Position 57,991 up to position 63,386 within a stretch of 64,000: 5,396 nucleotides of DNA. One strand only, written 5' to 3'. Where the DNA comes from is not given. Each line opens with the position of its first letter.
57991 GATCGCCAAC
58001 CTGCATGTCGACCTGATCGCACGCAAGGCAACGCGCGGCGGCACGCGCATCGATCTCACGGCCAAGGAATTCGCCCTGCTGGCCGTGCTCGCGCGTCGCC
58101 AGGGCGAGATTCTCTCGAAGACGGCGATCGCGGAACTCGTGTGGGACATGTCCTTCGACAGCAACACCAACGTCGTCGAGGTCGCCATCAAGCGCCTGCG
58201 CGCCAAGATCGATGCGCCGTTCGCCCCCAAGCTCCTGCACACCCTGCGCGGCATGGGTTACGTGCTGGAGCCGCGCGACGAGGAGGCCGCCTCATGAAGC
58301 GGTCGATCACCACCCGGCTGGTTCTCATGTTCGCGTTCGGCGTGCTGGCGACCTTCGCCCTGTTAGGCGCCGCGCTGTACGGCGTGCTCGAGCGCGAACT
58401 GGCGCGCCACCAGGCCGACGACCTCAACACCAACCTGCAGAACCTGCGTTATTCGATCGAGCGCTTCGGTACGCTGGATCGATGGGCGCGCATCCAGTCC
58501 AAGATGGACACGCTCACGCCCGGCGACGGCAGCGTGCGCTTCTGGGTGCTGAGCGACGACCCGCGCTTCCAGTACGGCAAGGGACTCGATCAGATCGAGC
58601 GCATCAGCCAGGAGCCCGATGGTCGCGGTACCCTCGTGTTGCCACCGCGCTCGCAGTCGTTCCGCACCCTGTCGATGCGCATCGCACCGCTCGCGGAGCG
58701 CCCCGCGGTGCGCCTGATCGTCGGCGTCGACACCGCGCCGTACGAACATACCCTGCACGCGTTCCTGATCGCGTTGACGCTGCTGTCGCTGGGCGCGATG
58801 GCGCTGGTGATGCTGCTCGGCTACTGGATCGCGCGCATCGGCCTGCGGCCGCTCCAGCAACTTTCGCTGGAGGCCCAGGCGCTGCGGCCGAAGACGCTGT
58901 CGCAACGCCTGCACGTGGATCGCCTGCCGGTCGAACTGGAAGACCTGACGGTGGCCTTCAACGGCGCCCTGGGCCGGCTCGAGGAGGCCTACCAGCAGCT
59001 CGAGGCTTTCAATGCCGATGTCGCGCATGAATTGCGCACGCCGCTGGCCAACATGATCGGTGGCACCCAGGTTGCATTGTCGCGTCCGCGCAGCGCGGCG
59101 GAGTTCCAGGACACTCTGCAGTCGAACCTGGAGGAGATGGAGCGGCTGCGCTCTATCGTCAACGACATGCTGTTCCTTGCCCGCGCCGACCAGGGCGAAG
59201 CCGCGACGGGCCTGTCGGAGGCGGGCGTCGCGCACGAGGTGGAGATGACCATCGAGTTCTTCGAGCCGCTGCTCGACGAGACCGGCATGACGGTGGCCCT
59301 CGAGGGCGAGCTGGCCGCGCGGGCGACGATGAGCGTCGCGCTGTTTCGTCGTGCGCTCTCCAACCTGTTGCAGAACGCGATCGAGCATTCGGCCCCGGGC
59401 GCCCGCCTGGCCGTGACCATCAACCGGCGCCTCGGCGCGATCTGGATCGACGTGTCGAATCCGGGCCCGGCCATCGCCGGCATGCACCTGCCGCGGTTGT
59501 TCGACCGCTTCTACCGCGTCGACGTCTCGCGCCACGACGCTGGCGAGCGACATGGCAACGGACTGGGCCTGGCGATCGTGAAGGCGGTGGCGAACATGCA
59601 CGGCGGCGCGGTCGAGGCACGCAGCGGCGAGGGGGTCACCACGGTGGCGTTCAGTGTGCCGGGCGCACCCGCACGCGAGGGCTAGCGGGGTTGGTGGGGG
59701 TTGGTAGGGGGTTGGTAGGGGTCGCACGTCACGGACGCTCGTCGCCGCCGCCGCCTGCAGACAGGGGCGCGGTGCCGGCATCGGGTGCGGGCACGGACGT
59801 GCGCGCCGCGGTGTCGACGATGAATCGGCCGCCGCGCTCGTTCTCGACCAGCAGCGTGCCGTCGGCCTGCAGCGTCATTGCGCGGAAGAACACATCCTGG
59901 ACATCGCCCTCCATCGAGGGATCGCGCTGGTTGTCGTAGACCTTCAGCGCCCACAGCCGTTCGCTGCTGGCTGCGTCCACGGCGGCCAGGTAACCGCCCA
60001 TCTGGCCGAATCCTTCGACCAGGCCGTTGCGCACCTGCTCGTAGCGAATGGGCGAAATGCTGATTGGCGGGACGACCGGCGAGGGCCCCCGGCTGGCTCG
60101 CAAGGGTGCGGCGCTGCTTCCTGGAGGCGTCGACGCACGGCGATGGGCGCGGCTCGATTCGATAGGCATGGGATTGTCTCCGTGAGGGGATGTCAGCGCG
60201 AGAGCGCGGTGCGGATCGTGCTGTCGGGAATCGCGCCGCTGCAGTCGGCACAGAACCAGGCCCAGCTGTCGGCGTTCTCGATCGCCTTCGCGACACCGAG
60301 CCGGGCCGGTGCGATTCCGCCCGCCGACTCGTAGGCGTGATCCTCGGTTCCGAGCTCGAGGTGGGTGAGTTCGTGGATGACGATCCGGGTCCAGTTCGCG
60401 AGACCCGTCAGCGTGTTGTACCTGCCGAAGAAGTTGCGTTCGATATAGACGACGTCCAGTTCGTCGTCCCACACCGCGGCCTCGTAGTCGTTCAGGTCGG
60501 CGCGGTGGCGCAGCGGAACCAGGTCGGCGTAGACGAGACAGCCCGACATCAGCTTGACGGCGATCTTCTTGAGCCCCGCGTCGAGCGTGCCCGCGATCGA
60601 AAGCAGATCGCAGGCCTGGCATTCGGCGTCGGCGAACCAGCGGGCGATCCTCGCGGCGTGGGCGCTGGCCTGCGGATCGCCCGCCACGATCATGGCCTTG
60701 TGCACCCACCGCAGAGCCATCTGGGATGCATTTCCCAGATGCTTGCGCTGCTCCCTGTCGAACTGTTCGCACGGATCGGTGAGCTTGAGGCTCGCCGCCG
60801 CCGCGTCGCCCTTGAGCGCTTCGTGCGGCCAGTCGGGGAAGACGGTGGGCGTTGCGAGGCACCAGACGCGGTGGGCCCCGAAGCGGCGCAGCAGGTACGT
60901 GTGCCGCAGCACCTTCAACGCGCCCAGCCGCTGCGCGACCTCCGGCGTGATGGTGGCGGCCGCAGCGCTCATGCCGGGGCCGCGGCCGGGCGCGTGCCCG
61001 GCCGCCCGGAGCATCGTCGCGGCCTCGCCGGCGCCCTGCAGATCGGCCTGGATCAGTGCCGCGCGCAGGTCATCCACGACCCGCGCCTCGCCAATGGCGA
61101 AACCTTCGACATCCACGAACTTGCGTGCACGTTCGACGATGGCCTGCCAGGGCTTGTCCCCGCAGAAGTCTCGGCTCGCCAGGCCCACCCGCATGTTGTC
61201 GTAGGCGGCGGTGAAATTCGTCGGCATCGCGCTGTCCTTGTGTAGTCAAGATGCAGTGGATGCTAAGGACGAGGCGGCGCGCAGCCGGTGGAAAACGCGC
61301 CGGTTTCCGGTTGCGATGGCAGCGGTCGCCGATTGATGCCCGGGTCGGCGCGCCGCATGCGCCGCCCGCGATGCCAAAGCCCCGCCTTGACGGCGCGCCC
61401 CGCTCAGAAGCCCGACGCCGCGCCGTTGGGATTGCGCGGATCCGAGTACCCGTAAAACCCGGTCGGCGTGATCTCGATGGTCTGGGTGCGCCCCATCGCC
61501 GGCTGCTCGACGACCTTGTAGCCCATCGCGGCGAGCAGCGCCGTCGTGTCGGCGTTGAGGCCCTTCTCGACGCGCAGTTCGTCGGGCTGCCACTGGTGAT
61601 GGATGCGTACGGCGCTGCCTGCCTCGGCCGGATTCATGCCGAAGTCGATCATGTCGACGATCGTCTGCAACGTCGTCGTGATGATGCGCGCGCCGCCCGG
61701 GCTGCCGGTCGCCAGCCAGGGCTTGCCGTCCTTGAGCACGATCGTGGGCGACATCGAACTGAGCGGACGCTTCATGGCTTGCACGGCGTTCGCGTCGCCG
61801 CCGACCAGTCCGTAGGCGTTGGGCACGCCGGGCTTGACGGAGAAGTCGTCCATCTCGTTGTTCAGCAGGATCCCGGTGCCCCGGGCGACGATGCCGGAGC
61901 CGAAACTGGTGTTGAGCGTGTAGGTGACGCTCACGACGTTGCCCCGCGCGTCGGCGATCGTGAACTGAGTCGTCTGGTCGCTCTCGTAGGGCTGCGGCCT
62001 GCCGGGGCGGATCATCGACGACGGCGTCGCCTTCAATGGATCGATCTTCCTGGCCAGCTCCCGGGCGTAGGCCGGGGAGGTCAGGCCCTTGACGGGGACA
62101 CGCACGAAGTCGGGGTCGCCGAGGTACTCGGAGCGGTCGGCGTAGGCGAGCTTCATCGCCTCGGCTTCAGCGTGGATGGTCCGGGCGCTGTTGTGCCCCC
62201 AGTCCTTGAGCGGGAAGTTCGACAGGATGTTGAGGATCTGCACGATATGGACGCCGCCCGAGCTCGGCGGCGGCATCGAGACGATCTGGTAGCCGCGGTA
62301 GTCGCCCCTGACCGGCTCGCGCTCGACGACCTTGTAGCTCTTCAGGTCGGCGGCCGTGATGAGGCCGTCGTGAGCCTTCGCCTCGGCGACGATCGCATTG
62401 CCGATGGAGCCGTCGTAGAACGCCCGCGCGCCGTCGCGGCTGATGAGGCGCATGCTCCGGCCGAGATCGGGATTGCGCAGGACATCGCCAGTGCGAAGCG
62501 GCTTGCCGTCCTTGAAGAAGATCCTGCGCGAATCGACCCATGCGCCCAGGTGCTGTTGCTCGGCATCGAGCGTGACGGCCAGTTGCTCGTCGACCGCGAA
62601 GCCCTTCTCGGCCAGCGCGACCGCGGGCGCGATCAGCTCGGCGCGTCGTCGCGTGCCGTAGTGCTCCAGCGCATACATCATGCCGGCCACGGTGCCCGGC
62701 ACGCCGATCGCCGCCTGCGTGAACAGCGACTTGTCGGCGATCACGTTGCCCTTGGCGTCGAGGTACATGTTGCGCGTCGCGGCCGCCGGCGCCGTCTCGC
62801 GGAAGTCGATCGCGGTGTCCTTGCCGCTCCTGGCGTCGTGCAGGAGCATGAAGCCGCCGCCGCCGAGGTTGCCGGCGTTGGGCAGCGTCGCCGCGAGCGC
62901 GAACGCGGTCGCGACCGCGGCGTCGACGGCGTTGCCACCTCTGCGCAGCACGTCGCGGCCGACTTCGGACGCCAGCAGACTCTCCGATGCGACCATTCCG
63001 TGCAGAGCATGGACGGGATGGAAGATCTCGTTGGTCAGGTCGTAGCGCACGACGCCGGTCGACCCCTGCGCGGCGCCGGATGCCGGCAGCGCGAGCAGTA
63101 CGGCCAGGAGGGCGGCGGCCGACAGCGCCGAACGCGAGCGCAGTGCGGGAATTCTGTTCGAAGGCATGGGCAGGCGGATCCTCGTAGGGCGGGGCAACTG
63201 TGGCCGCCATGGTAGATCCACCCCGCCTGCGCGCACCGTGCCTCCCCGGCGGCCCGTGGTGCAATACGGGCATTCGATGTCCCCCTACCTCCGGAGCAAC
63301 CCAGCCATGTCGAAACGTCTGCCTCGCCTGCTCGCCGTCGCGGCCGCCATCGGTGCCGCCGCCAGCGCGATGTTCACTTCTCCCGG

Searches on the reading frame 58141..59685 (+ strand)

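Call 74: search_protein_families(library=pfam, proteins=[window:58141-59685:+])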
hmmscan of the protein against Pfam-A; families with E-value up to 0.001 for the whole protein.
window:58141-59685:+ (514 aa): 3 families
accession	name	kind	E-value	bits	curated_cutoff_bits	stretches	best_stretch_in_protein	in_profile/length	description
PF02518.31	HATPase_c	-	3.2e-21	76.3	26.4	1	402-507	6-108/111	Histidine kinase-, DNA gyrase B-, and HSP90-like ATPase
PF00512.31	HisKA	-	1e-15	57.9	26.9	1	287-352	2-66/66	His Kinase A (phospho-acceptor) domain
PF00672.30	HAMP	-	7.6e-09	36.2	25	1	229-282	1-53/53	HAMP domain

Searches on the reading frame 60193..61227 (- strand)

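Call 74: search_protein_families(library=pfam, proteins=[window:60193-61227:-])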
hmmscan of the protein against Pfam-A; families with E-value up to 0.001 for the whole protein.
window:60193-61227:- (344 aa): 1 family
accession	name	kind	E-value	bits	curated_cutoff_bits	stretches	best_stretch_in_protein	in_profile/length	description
PF14521.12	Aspzincin_M35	-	2.2e-13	51.3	30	1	226-326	40-141/142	Lysine-specific metallo-endopeptidase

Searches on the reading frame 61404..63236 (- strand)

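Call 74: search_protein_families(library=pfam, proteins=[window:61404-63236:-])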
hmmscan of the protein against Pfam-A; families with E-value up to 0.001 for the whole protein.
window:61404-63236:- (610 aa): 1 family
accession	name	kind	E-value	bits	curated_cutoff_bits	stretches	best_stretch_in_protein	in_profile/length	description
PF01019.26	G_glu_transpept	-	5.7e-179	596.6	27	1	94-602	1-510/512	Gamma-glutamyltranspeptidase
